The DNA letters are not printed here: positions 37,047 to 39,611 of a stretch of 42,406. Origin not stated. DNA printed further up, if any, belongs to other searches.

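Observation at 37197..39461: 754-aa protein combining two winged-helix-like modules with a split two-cluster ferredoxin domain, translationally coupled to HdrA::MvhD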

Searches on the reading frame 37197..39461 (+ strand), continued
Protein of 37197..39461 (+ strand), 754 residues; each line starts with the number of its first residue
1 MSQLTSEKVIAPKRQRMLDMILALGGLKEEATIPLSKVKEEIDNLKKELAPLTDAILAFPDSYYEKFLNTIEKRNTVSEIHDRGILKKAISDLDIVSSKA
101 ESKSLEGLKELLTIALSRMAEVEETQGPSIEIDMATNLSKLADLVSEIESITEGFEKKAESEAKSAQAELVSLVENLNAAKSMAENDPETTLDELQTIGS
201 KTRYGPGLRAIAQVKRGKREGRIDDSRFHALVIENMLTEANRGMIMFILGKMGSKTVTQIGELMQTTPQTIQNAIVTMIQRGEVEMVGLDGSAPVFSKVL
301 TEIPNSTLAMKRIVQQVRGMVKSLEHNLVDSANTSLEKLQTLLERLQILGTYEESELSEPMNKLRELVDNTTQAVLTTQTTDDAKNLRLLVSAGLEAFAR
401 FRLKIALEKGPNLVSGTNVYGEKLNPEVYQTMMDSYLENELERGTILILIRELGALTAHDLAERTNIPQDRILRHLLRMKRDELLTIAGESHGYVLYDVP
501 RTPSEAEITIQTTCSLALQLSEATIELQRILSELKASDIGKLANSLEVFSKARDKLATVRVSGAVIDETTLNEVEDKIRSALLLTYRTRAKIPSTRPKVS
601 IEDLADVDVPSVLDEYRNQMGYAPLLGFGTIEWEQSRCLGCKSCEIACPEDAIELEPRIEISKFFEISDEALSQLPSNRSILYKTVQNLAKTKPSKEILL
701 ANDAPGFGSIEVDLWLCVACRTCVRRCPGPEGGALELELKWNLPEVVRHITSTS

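Call 38: find_related_loci(query=A4, collection=genome_contigs, flank=6000)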
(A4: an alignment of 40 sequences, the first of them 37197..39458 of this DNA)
Query A4 (754 aa) in genome_contigs; peptide patterns used: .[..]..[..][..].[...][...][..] (x = any residue, [..] = any of these).
79 stretches matched a pattern; 62 encode a relative of the query (tblastn E <= 1e-3); 62 distinct loci.
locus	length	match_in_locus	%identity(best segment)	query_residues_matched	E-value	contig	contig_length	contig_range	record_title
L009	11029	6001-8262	91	1-754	0e+0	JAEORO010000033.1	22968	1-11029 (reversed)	MAG: Candidatus Thorarchaeota archaeon isolate MP5_2600 k127_3918572, whole genome shotgun sequence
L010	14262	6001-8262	81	1-754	0e+0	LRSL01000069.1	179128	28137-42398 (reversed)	MAG: Candidatus Thorarchaeota archaeon SMTZ1-45 WOR1_30_36_30, whole genome shotgun sequence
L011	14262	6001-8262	79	1-754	0e+0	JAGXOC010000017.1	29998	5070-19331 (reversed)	MAG: Candidatus Thorarchaeota archaeon isolate bin66 NODE_17_length_29998_cov_25.810367, whole genome shotgun sequence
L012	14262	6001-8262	78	1-754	0e+0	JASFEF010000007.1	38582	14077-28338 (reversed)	MAG: Candidatus Thorarchaeota archaeon isolate D0606M12metaG_Bin_135 D0606M12metaG_FD_scaffold_133_c1, whole genome shot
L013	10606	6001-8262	80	1-754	0e+0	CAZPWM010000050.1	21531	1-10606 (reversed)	MAG TPA_asm: uncultured archaeon isolate SRP214966_co4_397 genome assembly, contig: NODE_1912_length_21531_cov_7.110915,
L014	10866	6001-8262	77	1-754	0e+0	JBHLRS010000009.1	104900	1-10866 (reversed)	MAG: Candidatus Thorarchaeota archaeon isolate TM1S.264 TM1S.264@170, whole genome shotgun sequence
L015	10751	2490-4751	75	1-754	0e+0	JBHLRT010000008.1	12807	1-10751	MAG: Candidatus Thorarchaeota archaeon isolate TM1S.7 TM1S.7@9458, whole genome shotgun sequence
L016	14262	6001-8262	76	1-754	0e+0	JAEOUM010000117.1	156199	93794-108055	MAG: Candidatus Thorarchaeota archaeon isolate FT5_021 k127_33232939, whole genome shotgun sequence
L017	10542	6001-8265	77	1-754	0e+0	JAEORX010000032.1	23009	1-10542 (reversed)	MAG: Candidatus Thorarchaeota archaeon isolate Yap200.bin7.15 contig_5352, whole genome shotgun sequence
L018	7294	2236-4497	74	1-754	0e+0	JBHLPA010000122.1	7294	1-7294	MAG: Promethearchaeota archaeon isolate DZ3S.355 DZ3S.355@40384, whole genome shotgun sequence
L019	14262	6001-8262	75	1-754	0e+0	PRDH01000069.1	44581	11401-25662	MAG: Candidatus Thorarchaeota archaeon isolate OWC2 Thor_OWC2_069, whole genome shotgun sequence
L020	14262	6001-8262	74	1-754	0e+0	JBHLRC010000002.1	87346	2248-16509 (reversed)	MAG: Candidatus Thorarchaeota archaeon isolate QM2B.38 QM2B.38@104, whole genome shotgun sequence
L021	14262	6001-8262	74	1-754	0e+0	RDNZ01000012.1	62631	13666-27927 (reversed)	MAG: Candidatus Thorarchaeota archaeon isolate DZG_bin1.115 NODE_12_length_62631_cov_13.977779, whole genome shotgun seq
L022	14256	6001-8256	73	1-753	0e+0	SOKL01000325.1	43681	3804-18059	MAG: Candidatus Thorarchaeota archaeon isolate E44_bin77 NODE_178_length_43681_cov_6.623436, whole genome shotgun sequen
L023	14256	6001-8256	71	1-753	0e+0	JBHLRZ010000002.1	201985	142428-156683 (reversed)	MAG: Candidatus Thorarchaeota archaeon isolate TM2M.152 TM2M.152@53, whole genome shotgun sequence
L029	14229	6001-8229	61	10-752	0e+0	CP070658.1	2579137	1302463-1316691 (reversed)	MAG: Candidatus Thorarchaeota archaeon isolate bin8 chromosome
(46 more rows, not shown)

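Call 43: predict_structure(alignment_id=A4)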
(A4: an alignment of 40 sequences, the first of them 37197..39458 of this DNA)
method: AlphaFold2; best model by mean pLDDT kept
length: 754 residues; sequences in the alignment: 40
mean_pLDDT: 76.7   pTM: 0.39
mean pLDDT of the five models: 76.7, 74.6, 72.7, 70.4, 70.1
residues with pLDDT >= 90: 103; 70-90: 467; 50-70: 127; < 50: 57
segments of 3 or more residues with pLDDT < 50: 1-8, 24-31, 123-130, 595-614, 620-624, 750-754
pLDDT, mean of each block of 10 residues (from residue 1): 38 55 46 68 87 89 91 85 84 87 89 84 45 74 87 85 85 90 89 90 88 91 91 90 90 85 87 85 75 70 76 82 74 84 81 80 84 66 64 73 63 57 68 79 85 82 85 88 81 78 82 92 89 81 89 89 82 91 84 51 36 47 53 68 75 80 80 73 82 80 69 70 68 66 55 45
secondary structure, 60 per line:
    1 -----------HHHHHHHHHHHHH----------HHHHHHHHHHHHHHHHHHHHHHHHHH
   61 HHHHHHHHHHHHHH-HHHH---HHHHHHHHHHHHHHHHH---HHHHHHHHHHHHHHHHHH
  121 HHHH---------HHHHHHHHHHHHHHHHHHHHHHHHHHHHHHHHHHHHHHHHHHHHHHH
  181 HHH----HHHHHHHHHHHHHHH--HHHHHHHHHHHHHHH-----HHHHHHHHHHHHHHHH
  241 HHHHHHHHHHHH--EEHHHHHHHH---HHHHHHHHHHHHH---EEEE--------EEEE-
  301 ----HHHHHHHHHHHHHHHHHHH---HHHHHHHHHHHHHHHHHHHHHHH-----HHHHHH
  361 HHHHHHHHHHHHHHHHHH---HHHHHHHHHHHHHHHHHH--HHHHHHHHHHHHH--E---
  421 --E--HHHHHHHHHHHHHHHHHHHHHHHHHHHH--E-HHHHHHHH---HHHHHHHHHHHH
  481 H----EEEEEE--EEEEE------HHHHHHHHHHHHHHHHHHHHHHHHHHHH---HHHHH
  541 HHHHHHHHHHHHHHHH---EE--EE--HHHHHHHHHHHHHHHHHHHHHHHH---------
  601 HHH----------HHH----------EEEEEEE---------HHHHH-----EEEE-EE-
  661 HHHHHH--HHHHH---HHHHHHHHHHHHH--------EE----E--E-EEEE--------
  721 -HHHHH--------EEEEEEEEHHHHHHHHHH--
elements in order (helices of 4 or more, strands of 3 or more residues): H12-24 H35-74 H76-79 H83-99 H103-124 H134-183 H188-202 H205-219 H225-252 H257-264 H268-280 E284-287 E296-299 H305-323 H327-349 H355-378 H382-399 H402-414 H426-453 H458-465 H469-481 E486-491 E494-498 H505-532 H536-556 H568-591 E627-633 H643-647 E653-656 H661-666 H669-673 H677-689 E709-712 H722-726 E735-742 H743-752

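Call 47: fold_search(model_id=the predicted structure, library=pdb)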
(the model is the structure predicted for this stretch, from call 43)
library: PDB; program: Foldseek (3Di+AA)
matches with E <= 10: 1084; with E <= 0.001: 1
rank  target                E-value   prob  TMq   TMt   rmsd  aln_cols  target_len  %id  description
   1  7d58_O                5.9e-04  0.96  0.08  0.12  31.2       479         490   11  cryo-EM structure of human RNA polymerase III in elongating state (released 2021-02-17)
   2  7dn3_O                1.4e-03  0.92  0.09  0.13  32.5       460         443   13  Structure of Human RNA Polymerase III elongation complex (released 2021-03-17)
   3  7z1l_O                3.3e-03  0.85  0.10  0.13  30.6       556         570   11  Structure of yeast RNA Polymerase III Pre-Termination Complex (PTC) (released 2022-08-31)
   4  2xv4                  3.5e-03  0.94  0.11  0.19  29.8       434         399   10  Structure of Human RPC62 (partial) (released 2011-03-02)
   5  6tut_O                5.9e-03  0.85  0.09  0.12  30.1       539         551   12  Cryo-EM structure of the RNA Polymerase III-Maf1 complex (released 2020-02-19)
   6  2xub                  9.2e-03  0.87  0.11  0.18  30.5       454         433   12  Human RPC62 subunit structure (released 2011-03-02)
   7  5afq_B                1.1e-02  0.80  0.11  0.15  29.9       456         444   13  Crystal structure of RPC62 - RPC32 beta (released 2015-10-07)
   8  5jbr_A                1.2e-02  1.00  0.08  0.37  14.9       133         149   12  Crystal structure of uncharacterized protein Bcav_2135 from Beutenbergia cavernae (released 2016-04-20)
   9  7a6h_O                1.4e-02  0.63  0.08  0.12  30.7       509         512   10  Cryo-EM structure of human apo RNA Polymerase III (released 2021-02-03)
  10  5jbr_B                1.9e-02  1.00  0.08  0.38  14.8       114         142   10  Crystal structure of uncharacterized protein Bcav_2135 from Beutenbergia cavernae (released 2016-04-20)
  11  5afq_A                2.1e-02  0.66  0.11  0.15  29.7       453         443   11  Crystal structure of RPC62 - RPC32 beta (released 2015-10-07)
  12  1ku9_A                2.8e-02  1.00  0.08  0.38  13.4       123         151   11  X-ray Structure of a Methanococcus jannaschii DNA-Binding Protein: Implications for Antibiotic Resistance in Staphyloc (released 2002-12-25)
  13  8cdj_C                3.5e-02  0.16  0.08  0.08  42.7       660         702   11  CAND1 b-hairpin++-SCF-SKP2 CAND1 rolling SCF engaged (released 2023-04-19)
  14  8b9x_A                4.2e-02  0.87  0.10  0.24  16.5       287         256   11  Chimeric protein of human UFM1 E3 ligase, UFL1, and DDRGK1 (released 2023-10-25)
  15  9cgc_O                4.2e-02  0.60  0.12  0.19  33.5       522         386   13  Yeast 26S proteasome non-substrate-engaged (S1 state) (released 2025-07-09)
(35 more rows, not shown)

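Call 51: search_protein_families(library=pfam, proteins=[P0123, P0128, P0139, P0147, P0142], max_evalue=0.05)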
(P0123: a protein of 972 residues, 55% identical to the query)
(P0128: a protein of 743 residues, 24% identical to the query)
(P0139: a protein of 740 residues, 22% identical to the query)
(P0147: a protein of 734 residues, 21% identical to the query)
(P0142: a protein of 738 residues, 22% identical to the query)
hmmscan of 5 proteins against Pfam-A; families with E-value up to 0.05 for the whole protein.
P0123 (972 aa): 26 families (the best 25 are shown)
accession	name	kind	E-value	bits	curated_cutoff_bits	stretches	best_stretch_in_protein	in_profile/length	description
PF07992.20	Pyr_redox_2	-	4.1e-36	125.3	26.1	1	257-549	2-291/291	Pyridine nucleotide-disulphide oxidoreductase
PF14691.11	Fer4_20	-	1.1e-16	61.1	25.8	1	163-242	29-111/113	Dihydroprymidine dehydrogenase domain II, 4Fe-4S cluster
PF00070.33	Pyr_redox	-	2.1e-10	41.4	22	2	257-289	1-33/82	Pyridine nucleotide-disulphide oxidoreductase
PF13738.12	Pyr_redox_3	-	2.2e-09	37.4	30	2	342-423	128-203/305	Pyridine nucleotide-disulphide oxidoreductase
PF01266.30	DAO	-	2.8e-07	30.8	27.9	1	257-298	1-50/353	FAD dependent oxidoreductase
PF13450.12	NAD_binding_8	-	3.4e-07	30.9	21.9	1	260-295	1-36/68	NAD(P)-binding Rossmann-like domain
PF13187.11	Fer4_9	-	2e-06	28.2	27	1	855-946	1-48/52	4Fe-4S dicluster domain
PF12838.12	Fer4_7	-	3.2e-06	27.9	27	1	855-946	1-49/52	4Fe-4S dicluster domain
PF13183.11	Fer4_8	-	5.2e-06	27.3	27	1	854-946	3-65/68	4Fe-4S dicluster domain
PF01593.30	Amino_oxidase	-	3.2e-05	23.8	19.8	1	266-295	2-31/443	Flavin containing amine oxidoreductase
PF01134.28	GIDA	-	4e-05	23.3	22.1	1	257-289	1-33/391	Glucose inhibited division protein A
PF12831.13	FAD_oxidored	-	6.7e-05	22.8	27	1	258-294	2-38/416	FAD dependent oxidoreductase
PF01262.27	AlaDh_PNT_C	-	8.7e-05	22.5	23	0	255-289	28-62/214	Alanine dehydrogenase/PNT, C-terminal domain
PF13237.11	Fer4_10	-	0.00022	21.5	25.5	1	854-946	7-53/53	4Fe-4S dicluster domain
PF12837.12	Fer4_6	-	0.00032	20.9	25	1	849-871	2-24/24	4Fe-4S binding domain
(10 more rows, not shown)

P0128 (743 aa): 12 families
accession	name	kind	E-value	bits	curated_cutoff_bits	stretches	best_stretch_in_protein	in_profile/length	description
PF12838.12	Fer4_7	-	1.1e-09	39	27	2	708-727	1-20/52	4Fe-4S dicluster domain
PF00037.32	Fer4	-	2.3e-09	37.1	21.1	2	703-725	2-24/24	4Fe-4S binding domain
PF13484.11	Fer4_16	-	1.5e-08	35.7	30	2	629-673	1-47/66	4Fe-4S double cluster binding domain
PF13187.11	Fer4_9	-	2.2e-08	34.4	27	2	707-723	35-51/52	4Fe-4S dicluster domain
PF12837.12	Fer4_6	-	1.2e-06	28.6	25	2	701-724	1-24/24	4Fe-4S binding domain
PF13183.11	Fer4_8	-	8.7e-06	26.6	27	1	627-722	2-67/68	4Fe-4S dicluster domain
PF12797.12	Fer4_2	-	2.7e-05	24.3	24.5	2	624-642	4-22/22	4Fe-4S binding domain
PF13534.11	Fer4_17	-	8.9e-05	23.4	22.2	0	707-722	44-59/61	4Fe-4S dicluster domain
PF13237.11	Fer4_10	-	0.00013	22.3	25.5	1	626-720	5-53/53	4Fe-4S dicluster domain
PF14697.11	Fer4_21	-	0.0002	21.8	35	0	628-646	39-58/59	4Fe-4S dicluster domain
PF08221.17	HTH_9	-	0.016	15.7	23.4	0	442-469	19-46/62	RNA polymerase III subunit RPC82 helix-turn-helix domain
PF25160.1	LdpA_Fe-S-bd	-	0.04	14.1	27.6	0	628-647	26-45/49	LdpA Fe-S cluster-binding domain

P0139 (740 aa): 14 families
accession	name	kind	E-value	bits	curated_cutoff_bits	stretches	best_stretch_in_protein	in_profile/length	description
PF13187.11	Fer4_9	-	5e-09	36.5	27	2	612-639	34-51/52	4Fe-4S dicluster domain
PF12838.12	Fer4_7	-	6.1e-09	36.6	27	2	615-639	28-52/52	4Fe-4S dicluster domain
PF00037.32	Fer4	-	1.3e-08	34.7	21.1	2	623-640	6-23/24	4Fe-4S binding domain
PF13484.11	Fer4_16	-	3.2e-08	34.7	30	2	624-664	1-42/66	4Fe-4S double cluster binding domain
PF13237.11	Fer4_10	-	7.5e-08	32.6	25.5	2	622-637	6-21/53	4Fe-4S dicluster domain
PF14697.11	Fer4_21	-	7.8e-06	26.4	35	1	622-639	38-56/59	4Fe-4S dicluster domain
PF12797.12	Fer4_2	-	5e-05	23.4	24.5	1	622-637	7-22/22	4Fe-4S binding domain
PF13183.11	Fer4_8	-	5.4e-05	24.1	27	1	622-717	2-67/68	4Fe-4S dicluster domain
PF12837.12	Fer4_6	-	8.5e-05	22.8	25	1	620-640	4-24/24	4Fe-4S binding domain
PF13534.11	Fer4_17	-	0.00012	23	22.2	0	703-717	45-59/61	4Fe-4S dicluster domain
PF25160.1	LdpA_Fe-S-bd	-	0.001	19.2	27.6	0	623-639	26-42/49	LdpA Fe-S cluster-binding domain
PF12800.12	Fer4_4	-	0.0048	17.6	24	1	623-637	2-16/17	4Fe-4S binding domain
PF08221.17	HTH_9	-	0.015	15.8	23.4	0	435-472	18-55/62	RNA polymerase III subunit RPC82 helix-turn-helix domain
PF12798.12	Fer4_3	-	0.028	15.7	27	0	625-639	1-15/15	4Fe-4S binding domain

P0147 (734 aa): 14 families
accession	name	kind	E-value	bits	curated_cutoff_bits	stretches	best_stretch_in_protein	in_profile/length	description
PF00037.32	Fer4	-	1.7e-10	40.7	21.1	2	616-634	4-22/24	4Fe-4S binding domain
PF12838.12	Fer4_7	-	2e-10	41.4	27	2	609-634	27-52/52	4Fe-4S dicluster domain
PF13187.11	Fer4_9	-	6.2e-10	39.4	27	2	613-634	30-51/52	4Fe-4S dicluster domain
PF13484.11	Fer4_16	-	3.2e-09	37.9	30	2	697-730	1-35/66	4Fe-4S double cluster binding domain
PF12837.12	Fer4_6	-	4.5e-09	36.3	25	2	613-634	2-23/24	4Fe-4S binding domain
PF13237.11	Fer4_10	-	4.9e-09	36.4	25.5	2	614-633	3-22/53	4Fe-4S dicluster domain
PF12797.12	Fer4_2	-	6.2e-06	26.3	24.5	1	615-632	5-22/22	4Fe-4S binding domain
PF14697.11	Fer4_21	-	1.6e-05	25.4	35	1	616-634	4-22/59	4Fe-4S dicluster domain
PF25160.1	LdpA_Fe-S-bd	-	0.00091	19.4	27.6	0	616-633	24-41/49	LdpA Fe-S cluster-binding domain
PF12800.12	Fer4_4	-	0.0012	19.5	24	1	618-632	2-16/17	4Fe-4S binding domain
PF13534.11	Fer4_17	-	0.0043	18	22.2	0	618-633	44-59/61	4Fe-4S dicluster domain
PF13183.11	Fer4_8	-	0.008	17.1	27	0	618-711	3-67/68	4Fe-4S dicluster domain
PF13370.11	Fer4_13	-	0.0096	17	24.5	0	616-632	2-18/58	4Fe-4S single cluster domain of Ferredoxin I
PF12798.12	Fer4_3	-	0.014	16.7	27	0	620-634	1-15/15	4Fe-4S binding domain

P0142 (738 aa): 15 families
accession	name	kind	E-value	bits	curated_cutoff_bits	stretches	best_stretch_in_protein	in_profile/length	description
PF00037.32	Fer4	-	3e-10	39.9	21.1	2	698-720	2-24/24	4Fe-4S binding domain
PF12838.12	Fer4_7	-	3.7e-10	40.5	27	2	612-639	25-52/52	4Fe-4S dicluster domain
PF13187.11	Fer4_9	-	3.9e-08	33.6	27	2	697-718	34-51/52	4Fe-4S dicluster domain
PF13484.11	Fer4_16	-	9.8e-08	33.1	30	2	703-722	1-20/66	4Fe-4S double cluster binding domain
PF13237.11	Fer4_10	-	2.2e-07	31.1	25.5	2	699-716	4-21/53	4Fe-4S dicluster domain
PF12837.12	Fer4_6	-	1.6e-06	28.2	25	2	621-639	5-23/24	4Fe-4S binding domain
PF14697.11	Fer4_21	-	1.2e-05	25.8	35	1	699-720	36-58/59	4Fe-4S dicluster domain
PF12800.12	Fer4_4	-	9.1e-05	22.9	24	1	701-715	1-15/17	4Fe-4S binding domain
PF13534.11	Fer4_17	-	0.00015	22.7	22.2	0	623-638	44-59/61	4Fe-4S dicluster domain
PF12797.12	Fer4_2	-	0.00041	20.6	24.5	0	698-715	4-21/22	4Fe-4S binding domain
PF25160.1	LdpA_Fe-S-bd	-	0.00049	20.3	27.6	1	620-638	23-41/49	LdpA Fe-S cluster-binding domain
PF01978.25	TrmB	-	0.0046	17.2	25.6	0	240-288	9-57/68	Sugar-specific transcriptional regulator TrmB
PF13183.11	Fer4_8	-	0.0083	17.1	27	1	624-716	4-66/68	4Fe-4S dicluster domain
PF12798.12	Fer4_3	-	0.017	16.3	27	1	625-639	1-15/15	4Fe-4S binding domain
PF06969.22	HemN_C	-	0.018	15.5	24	0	431-478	8-56/67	HemN C-terminal domain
